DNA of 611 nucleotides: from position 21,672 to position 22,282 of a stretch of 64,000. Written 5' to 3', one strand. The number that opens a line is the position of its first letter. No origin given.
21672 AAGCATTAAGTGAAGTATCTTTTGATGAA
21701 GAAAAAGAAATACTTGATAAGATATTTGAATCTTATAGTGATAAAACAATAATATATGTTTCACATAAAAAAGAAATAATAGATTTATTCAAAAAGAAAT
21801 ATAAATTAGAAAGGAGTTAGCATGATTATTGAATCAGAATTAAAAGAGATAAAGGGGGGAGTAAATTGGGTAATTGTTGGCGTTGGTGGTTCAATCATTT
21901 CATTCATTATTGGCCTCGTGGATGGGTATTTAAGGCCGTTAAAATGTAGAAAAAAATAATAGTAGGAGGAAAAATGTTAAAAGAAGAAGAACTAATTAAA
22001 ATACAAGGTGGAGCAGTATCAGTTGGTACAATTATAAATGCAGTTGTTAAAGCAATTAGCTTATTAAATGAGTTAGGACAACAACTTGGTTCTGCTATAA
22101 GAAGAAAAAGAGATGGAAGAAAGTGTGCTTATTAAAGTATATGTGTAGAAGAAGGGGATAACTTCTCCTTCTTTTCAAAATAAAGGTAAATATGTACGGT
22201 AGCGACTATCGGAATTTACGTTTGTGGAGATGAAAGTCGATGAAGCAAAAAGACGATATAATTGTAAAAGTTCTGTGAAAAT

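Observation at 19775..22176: Unannotated two-peptide double-glycine bacteriocin locus behind a C39-peptidase ABC exporter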

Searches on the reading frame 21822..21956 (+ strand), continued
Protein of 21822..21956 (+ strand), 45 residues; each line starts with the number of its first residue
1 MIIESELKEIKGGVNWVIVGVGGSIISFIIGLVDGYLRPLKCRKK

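Call 72: search_protein_families(library=ncbifam, proteins=[P0061, P0094, P0083, P0011, P0008, L017:5137-5292:+, L019:5147-5311:+, L005:8168-8332:+], max_evalue=0.1)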
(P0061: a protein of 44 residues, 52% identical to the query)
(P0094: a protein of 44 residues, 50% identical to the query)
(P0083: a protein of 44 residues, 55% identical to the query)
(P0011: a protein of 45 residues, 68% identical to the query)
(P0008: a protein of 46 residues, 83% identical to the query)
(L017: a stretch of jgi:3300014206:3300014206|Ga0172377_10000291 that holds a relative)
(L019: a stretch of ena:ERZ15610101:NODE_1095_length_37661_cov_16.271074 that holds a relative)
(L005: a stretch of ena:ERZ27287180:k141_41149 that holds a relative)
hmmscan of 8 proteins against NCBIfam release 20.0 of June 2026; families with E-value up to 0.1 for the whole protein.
P0061 (44 aa): 4 families
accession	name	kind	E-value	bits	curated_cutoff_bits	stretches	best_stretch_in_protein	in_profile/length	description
NF038034.1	lactGbeta_entB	subfamily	1.5e-05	25.1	37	1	2-36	1-35/38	lactococcin G-beta/enterocin 1071B family bacteriocin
TIGR03949.1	bact_IIb_cerein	subfamily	5e-05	23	21.5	1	2-37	4-41/45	class IIb bacteriocin, lactobin A/cerein 7B family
TIGR01847.1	bacteriocin_sig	domain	0.035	14.8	15.7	1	2-13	4-15/15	bacteriocin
NF007779.0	PRK10468.1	equivalog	0.081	11.9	659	1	8-35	325-352/372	hydrogenase 2 small subunit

P0094 (44 aa): 4 families
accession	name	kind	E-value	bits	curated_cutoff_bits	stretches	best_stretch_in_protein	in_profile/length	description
NF038034.1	lactGbeta_entB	subfamily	1.2e-07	31.9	37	1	2-36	1-35/38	lactococcin G-beta/enterocin 1071B family bacteriocin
TIGR03949.1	bact_IIb_cerein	subfamily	1.9e-05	24.3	21.5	1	2-34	4-37/45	class IIb bacteriocin, lactobin A/cerein 7B family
NF038035.1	lactGalph_entA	subfamily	0.012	15.7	37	1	2-25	1-24/35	lactococcin G-alpha/enterocin 1071A family bacteriocin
NF007779.0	PRK10468.1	equivalog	0.074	12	659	1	9-34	326-351/372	hydrogenase 2 small subunit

P0083 (44 aa): 4 families
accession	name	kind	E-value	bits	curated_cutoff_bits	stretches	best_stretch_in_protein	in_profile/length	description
TIGR03949.1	bact_IIb_cerein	subfamily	8.3e-06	25.5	21.5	1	3-32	5-34/45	class IIb bacteriocin, lactobin A/cerein 7B family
NF047798.1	leader_Chryseo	domain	0.0077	16.4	23.5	1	2-13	7-18/18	bacteriocin-like protein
NF038034.1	lactGbeta_entB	subfamily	0.031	14.5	37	1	3-36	2-35/38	lactococcin G-beta/enterocin 1071B family bacteriocin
NF038035.1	lactGalph_entA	subfamily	0.066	13.3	37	1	2-24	1-24/35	lactococcin G-alpha/enterocin 1071A family bacteriocin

P0011 (45 aa): 2 families
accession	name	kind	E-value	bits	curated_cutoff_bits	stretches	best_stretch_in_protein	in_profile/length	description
NF038034.1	lactGbeta_entB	subfamily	0.0022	18.2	37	1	4-34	4-35/38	lactococcin G-beta/enterocin 1071B family bacteriocin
TIGR03949.1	bact_IIb_cerein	subfamily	0.0056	16.4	21.5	1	1-35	4-45/45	class IIb bacteriocin, lactobin A/cerein 7B family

P0008 (46 aa): 3 families
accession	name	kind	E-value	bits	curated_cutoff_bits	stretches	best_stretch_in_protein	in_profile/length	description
NF038034.1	lactGbeta_entB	subfamily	2.1e-06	27.8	37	1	2-36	1-35/38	lactococcin G-beta/enterocin 1071B family bacteriocin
TIGR03949.1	bact_IIb_cerein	subfamily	0.00018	21.2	21.5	1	3-37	5-41/45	class IIb bacteriocin, lactobin A/cerein 7B family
NF033214.1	ComC_Streptocco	equivalog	0.021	14.4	50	1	2-13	13-24/41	competence-stimulating peptide ComC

L017:5137-5292:+ (52 aa): 0 families

L019:5147-5311:+ (55 aa): 5 families
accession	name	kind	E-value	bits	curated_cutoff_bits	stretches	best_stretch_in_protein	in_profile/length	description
TIGR03949.1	bact_IIb_cerein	subfamily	0.00039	20.1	21.5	1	4-27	4-26/45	class IIb bacteriocin, lactobin A/cerein 7B family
TIGR01847.1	bacteriocin_sig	domain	0.0061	17.1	15.7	1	1-15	1-15/15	bacteriocin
NF038034.1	lactGbeta_entB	subfamily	0.0075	16.5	37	1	4-23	1-19/38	lactococcin G-beta/enterocin 1071B family bacteriocin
NF033456.1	RiPP_CCRG-2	domain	0.039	13.9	24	1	4-15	6-17/18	CCRG-2 family RiPP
NF038035.1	lactGalph_entA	subfamily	0.046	13.8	37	1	4-16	1-13/35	lactococcin G-alpha/enterocin 1071A family bacteriocin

L005:8168-8332:+ (55 aa): 0 families

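Call 79: search_dna_similar(query=window:21822-21956:+, collection=plasmids, mode=protein, max_evalue=10, max_rows=10)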
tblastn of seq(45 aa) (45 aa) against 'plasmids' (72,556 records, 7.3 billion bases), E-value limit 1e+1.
No match.

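Call 90: find_related_loci(query=A7, collection=viral_contigs, flank=5000)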
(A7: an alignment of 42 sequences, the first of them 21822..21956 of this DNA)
Query A7 (45 aa) in viral_contigs; peptide patterns used: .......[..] (x = any residue, [..] = any of these).
9 stretches matched a pattern, but none encodes a relative of the query by tblastn (E <= 1e-3).

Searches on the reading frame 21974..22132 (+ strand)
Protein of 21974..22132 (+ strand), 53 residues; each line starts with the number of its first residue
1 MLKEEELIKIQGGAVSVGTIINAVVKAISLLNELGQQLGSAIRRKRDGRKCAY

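Call 3: search_protein_families(library=pfam, proteins=[window:21974-22132:+], max_evalue=1)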
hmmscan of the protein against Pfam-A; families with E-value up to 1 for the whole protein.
window:21974-22132:+ (53 aa): 1 family
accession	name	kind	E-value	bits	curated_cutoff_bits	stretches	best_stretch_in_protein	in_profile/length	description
PF10439.15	Bacteriocin_IIc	-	0.093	13.2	27.1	1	2-25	7-30/59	Bacteriocin class II with double-glycine leader peptide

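Call 4: search_protein_families(library=ncbifam, proteins=[window:21974-22132:+], max_evalue=1)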
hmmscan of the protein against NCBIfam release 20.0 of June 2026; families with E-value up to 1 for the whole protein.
window:21974-22132:+ (53 aa): 3 families
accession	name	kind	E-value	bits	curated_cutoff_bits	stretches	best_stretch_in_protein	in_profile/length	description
NF038034.1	lactGbeta_entB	subfamily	0.027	14.7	37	1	2-14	1-13/38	lactococcin G-beta/enterocin 1071B family bacteriocin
TIGR03949.1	bact_IIb_cerein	subfamily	0.043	13.6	21.5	1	2-27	4-28/45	class IIb bacteriocin, lactobin A/cerein 7B family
NF033214.1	ComC_Streptocco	equivalog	0.045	13.4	50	1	2-15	13-26/41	competence-stimulating peptide ComC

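Call 13: find_homologous_proteins(query=window:21974-22132:+, max_evalue=10)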
Query seq(53 aa) (53 aa): 4 proteins with E <= 10 among 4 candidates.
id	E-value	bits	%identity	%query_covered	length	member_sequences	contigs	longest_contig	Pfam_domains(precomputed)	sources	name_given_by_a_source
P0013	3.8e-24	100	98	100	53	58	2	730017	-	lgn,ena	-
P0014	1.5e-19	85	81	100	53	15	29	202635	-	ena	-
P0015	5.2e-17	77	79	100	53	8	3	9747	-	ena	-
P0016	7.8e-12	61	80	87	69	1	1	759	-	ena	-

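Call 35: search_protein_representatives(alignment_id=A5)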
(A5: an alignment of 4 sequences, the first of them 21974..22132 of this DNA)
Query: 4 sequences, 53 profile positions. Proteins with E-value up to 0.001 (for the whole library): 164; up to 1e-10: 4; up to 1e-30: 0. The best 150 are listed.
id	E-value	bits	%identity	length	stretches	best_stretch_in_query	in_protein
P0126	8.6e-14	67.2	-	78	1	5-53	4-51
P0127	8.8e-13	64.0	-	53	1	1-51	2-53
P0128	8.7e-12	60.8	-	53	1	2-53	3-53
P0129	5.9e-11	58.1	-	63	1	3-51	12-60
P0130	6.6e-10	54.8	-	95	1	15-53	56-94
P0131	1.1e-09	54.0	-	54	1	2-51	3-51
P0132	1.4e-09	53.7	-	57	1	2-52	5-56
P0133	2.5e-09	52.9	-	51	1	3-51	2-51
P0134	4.4e-09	52.1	-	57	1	5-52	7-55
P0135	4.9e-09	52.0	-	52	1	2-51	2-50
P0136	5.6e-09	51.8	-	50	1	4-51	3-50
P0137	6.9e-09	51.5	-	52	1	4-51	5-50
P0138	8.1e-09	51.3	-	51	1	2-51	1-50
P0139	8.3e-09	51.2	-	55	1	2-51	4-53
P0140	1.4e-08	50.6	-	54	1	4-53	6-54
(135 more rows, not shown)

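Call 37: search_protein_families(library=ncbifam, alignment_id=A8, max_evalue=0.1)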
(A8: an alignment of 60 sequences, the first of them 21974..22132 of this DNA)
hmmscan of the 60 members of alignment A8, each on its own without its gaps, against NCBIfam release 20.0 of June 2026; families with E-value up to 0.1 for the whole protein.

A. member 1, window:21974-22132:+ (53 aa): 3 families
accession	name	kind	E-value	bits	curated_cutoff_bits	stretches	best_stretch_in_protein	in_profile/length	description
NF038034.1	lactGbeta_entB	subfamily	0.027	14.7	37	1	2-14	1-13/38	lactococcin G-beta/enterocin 1071B family bacteriocin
TIGR03949.1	bact_IIb_cerein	subfamily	0.043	13.6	21.5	1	2-27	4-28/45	class IIb bacteriocin, lactobin A/cerein 7B family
NF033214.1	ComC_Streptocco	equivalog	0.045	13.4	50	1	2-15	13-26/41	competence-stimulating peptide ComC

B. families by the number of members that match (of 60 scanned): 19 families
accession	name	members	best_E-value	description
NF038034.1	lactGbeta_entB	17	0.0027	lactococcin G-beta/enterocin 1071B family bacteriocin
TIGR03949.1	bact_IIb_cerein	16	1.7e-05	class IIb bacteriocin, lactobin A/cerein 7B family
TIGR01847.1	bacteriocin_sig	12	0.00031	bacteriocin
NF038035.1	lactGalph_entA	10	0.0004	lactococcin G-alpha/enterocin 1071A family bacteriocin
NF047798.1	leader_Chryseo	4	0.0032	bacteriocin-like protein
NF009381.0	PRK12740.1-5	4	0.0087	elongation factor G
NF046113.1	BLP_Lacticasei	4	0.058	bacteriocin-like peptide, LSEI_2386 family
NF058620.1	EFG2_Bacteroid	2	0.0087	elongation factor G2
TIGR03893.1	lant_SP_1948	2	0.012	lichenicidin A2 family type 2 lantibiotic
NF000539.0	plantaricin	2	0.013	plantaricin C family lantibiotic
NF033214.1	ComC_Streptocco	2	0.015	competence-stimulating peptide ComC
NF033383.2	induct_EntF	2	0.046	EntF family bacteriocin induction factor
NF009891.0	PRK13351.1-1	2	0.081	elongation factor G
NF045747.1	MPN313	1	0.00078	MPN313 family protein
NF004983.0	PRK06366.1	1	0.019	acetyl-CoA C-acetyltransferase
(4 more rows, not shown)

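Call 38: search_protein_families(library=pfam, alignment_id=A8, max_evalue=0.1)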
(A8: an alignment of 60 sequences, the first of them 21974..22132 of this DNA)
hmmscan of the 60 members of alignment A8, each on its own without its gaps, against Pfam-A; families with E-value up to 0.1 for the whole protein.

A. member 1, window:21974-22132:+ (53 aa): 1 family
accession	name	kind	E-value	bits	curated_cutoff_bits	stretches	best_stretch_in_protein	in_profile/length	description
PF10439.15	Bacteriocin_IIc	-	0.093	13.2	27.1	1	2-25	7-30/59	Bacteriocin class II with double-glycine leader peptide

B. families by the number of members that match (of 60 scanned): 10 families
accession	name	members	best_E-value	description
PF10439.15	Bacteriocin_IIc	16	0.0031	Bacteriocin class II with double-glycine leader peptide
PF03047.20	ComC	5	0.012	COMC family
PF04604.19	L_biotic_typeA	2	0.052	Type-A lantibiotic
PF02416.21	TatA_B_E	2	0.067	mttA/Hcf106 family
PF12643.12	MazG-like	1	0.0049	MazG-like family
PF11632.14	LcnG-beta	1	0.0071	Lactococcin G-beta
PF13153.11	DUF3985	1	0.017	Protein of unknown function (DUF3985)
PF16934.11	Mersacidin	1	0.046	Two-component Enterococcus faecalis cytolysin (EFC)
PF20560.3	MotA_N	1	0.072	Motility protein A N-terminal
PF19575.5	HTH_58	1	0.097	Helix-turn-helix domain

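Call 51: find_encoding_contigs(protein=P0132, flank=5000, max_places=2)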
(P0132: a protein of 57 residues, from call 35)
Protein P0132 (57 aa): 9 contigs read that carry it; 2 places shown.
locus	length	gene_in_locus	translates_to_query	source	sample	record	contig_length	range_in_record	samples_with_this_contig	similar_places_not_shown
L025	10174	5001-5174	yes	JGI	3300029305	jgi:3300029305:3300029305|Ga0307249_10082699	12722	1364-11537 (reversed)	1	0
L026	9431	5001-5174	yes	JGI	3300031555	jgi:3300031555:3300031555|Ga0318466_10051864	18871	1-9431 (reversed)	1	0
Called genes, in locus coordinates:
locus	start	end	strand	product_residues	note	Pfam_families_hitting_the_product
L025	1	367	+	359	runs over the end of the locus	-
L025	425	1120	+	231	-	-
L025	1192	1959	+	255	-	PF01048:PNP_UDP_1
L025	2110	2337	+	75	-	-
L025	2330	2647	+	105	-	PF07875:Coat_F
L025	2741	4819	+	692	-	PF03412:Peptidase_C39, PF00664:ABC_membrane, PF00005:ABC_tran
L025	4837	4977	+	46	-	-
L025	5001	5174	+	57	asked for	-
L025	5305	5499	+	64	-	PF01165:Ribosomal_S21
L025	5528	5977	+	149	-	PF09424:YqeY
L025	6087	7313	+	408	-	-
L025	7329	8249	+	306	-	-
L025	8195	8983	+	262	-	-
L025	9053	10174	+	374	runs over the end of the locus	PF00155:Aminotran_1_2, PF00266:Aminotran_5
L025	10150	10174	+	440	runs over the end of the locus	-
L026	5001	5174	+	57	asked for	-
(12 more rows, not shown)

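Call 69: search_solved_structures(query=A8, max_evalue=10, show_alignments=2)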
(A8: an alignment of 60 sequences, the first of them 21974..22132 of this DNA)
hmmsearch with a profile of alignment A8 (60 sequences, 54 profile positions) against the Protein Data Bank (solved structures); distinct sequences matched with E-value up to 10: 4.
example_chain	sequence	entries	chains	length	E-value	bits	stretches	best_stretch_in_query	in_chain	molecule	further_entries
7uqz_4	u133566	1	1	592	0.38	13.7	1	13-47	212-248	Probable metalloprotease ARX1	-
3jct_4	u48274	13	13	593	0.38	13.7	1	13-47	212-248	Probable metalloprotease ARX1 | metalloprotease ARX1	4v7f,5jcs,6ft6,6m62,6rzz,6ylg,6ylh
4v8t_t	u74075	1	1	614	0.41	13.6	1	13-47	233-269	Probable metalloprotease ARX1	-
5apn_x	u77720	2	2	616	0.41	13.6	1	13-47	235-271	Probable metalloprotease ARX1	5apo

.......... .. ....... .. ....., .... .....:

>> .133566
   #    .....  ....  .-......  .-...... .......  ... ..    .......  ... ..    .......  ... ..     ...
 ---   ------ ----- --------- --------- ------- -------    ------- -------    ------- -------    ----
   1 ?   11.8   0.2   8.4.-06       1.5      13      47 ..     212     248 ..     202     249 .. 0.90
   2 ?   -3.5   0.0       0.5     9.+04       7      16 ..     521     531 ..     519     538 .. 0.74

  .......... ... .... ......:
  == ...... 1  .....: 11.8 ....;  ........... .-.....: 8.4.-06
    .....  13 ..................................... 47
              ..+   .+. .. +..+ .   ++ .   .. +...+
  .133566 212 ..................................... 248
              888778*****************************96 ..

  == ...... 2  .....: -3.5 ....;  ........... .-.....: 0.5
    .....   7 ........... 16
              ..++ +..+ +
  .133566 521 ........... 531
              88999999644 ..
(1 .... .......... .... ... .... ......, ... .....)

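Call 71: predict_structure(alignment_id=A8)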
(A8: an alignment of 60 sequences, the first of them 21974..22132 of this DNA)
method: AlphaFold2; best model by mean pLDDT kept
length: 53 residues; sequences in the alignment: 60
mean_pLDDT: 81.3   pTM: 0.46
mean pLDDT of the five models: 81.3, 81.3, 79.3, 78.0, 77.4
residues with pLDDT >= 90: 22; 70-90: 14; 50-70: 17; < 50: 0
segments of 3 or more residues with pLDDT < 50: none
pLDDT, mean of each block of 10 residues (from residue 1): 66 68 96 96 85 66
secondary structure, 60 per line:
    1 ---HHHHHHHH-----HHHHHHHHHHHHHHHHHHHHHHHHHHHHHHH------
elements in order: H4-11 H17-47

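Call 80: search_dna_similar(query=window:21974-22132:+, collection=plasmids, mode=protein, max_evalue=10, max_rows=10)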
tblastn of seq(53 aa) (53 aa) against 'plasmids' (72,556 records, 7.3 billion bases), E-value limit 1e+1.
Records with a match: 14; places in all: 14; records where one place covers at least 80% of the query: 0.
Best place of each record, by identity: 60-80% 13; <60% 1.
By first word of the organism name: Pseudomonas 12; Gemmatirosa 1; Priestia 1.
By predicted mobility (MOB-suite, as given by PLSDB): non-mobilizable 14.
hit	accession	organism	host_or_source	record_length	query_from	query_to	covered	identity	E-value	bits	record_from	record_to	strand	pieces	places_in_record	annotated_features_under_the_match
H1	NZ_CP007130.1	Gemmatirosa kalamazoonensis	-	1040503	8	46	74%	38.5%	6e+0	30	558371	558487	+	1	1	record has no annotation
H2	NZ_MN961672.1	Pseudomonas aeruginosa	-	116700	31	47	32%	76.5%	9e+0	30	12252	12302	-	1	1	ATPase, T2SS/T4P/T4SS family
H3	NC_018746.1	Pseudomonas putida ND6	-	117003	31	47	32%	76.5%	9e+0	30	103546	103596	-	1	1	ATPase, T2SS/T4P/T4SS family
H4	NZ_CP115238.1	Pseudomonas aeruginosa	Homo sapiens,culture samples from human ...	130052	31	47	32%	76.5%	9e+0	30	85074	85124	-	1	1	ATPase, T2SS/T4P/T4SS family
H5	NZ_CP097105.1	Pseudomonas sp. NY11382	Homo sapiens,Airway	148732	31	47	32%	76.5%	9e+0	30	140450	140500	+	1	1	ATPase, T2SS/T4P/T4SS family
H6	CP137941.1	Pseudomonas aeruginosa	Homo sapiens,bronchoalveolar lavage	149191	31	47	32%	76.5%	9e+0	30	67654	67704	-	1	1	ATPase, T2SS/T4P/T4SS family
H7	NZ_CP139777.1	Pseudomonas asiatica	isolate,activated sludge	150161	31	47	32%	76.5%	9e+0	30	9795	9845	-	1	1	ATPase, T2SS/T4P/T4SS family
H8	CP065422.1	Priestia aryabhattai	cell culture,soil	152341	31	47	32%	76.5%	9e+0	30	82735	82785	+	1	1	tadA: Flp pilus assembly complex ATPase component TadA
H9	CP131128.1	Pseudomonas hunanensis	isolate,activated sludge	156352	31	47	32%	76.5%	9e+0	30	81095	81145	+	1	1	hypothetical protein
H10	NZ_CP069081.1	Pseudomonas putida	-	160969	31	47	32%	76.5%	9e+0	30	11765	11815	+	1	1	ATPase, T2SS/T4P/T4SS family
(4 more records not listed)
